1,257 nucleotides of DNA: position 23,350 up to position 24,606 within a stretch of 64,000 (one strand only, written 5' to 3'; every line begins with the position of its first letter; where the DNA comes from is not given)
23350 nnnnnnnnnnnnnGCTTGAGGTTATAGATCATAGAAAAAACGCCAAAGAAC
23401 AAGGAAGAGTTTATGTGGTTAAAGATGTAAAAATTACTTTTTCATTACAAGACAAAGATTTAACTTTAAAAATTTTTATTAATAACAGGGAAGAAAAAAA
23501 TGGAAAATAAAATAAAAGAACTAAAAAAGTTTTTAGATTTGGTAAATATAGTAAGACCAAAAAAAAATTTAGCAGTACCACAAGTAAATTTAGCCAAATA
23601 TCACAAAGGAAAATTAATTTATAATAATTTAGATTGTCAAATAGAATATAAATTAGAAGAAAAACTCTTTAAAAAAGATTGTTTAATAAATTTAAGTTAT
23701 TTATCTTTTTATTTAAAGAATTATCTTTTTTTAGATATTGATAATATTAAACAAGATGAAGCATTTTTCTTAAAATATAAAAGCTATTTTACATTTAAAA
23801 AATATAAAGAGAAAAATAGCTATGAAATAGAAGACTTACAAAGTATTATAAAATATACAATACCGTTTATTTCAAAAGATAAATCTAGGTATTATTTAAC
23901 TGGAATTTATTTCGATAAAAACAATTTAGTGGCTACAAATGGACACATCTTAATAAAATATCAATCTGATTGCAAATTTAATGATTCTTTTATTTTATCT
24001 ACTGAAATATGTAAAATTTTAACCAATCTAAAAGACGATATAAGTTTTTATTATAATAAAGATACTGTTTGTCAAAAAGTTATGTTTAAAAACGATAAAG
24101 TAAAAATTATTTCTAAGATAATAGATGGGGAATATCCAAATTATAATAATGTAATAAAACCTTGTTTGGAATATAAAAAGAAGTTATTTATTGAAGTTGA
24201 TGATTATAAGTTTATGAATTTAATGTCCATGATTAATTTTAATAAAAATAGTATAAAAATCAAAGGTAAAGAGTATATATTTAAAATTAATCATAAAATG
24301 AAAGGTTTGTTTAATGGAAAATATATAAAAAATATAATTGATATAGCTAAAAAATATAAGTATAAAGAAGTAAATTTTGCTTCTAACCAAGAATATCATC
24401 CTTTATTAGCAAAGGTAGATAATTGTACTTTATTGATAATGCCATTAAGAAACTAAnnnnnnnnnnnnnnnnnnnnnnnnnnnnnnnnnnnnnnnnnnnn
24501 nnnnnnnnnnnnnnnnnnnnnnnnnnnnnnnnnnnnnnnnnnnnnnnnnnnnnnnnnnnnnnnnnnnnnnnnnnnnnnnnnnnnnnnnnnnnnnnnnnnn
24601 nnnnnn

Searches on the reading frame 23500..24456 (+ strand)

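Call 13: search_protein_families(library=phrogs, proteins=[window:23500-24456:+], max_evalue=0.001)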
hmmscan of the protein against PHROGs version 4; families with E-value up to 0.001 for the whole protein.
window:23500-24456:+ (318 aa): 2 families
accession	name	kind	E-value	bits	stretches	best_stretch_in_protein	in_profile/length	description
phrog_947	-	DNA, RNA and nucleotide metabolism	1.8e-21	77.5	1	106-317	128-364/368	DNA polymerase processivity factor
phrog_3007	-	DNA, RNA and nucleotide metabolism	4.6e-14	53.6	1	125-220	18-118/190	RusA-like Holliday junction resolvase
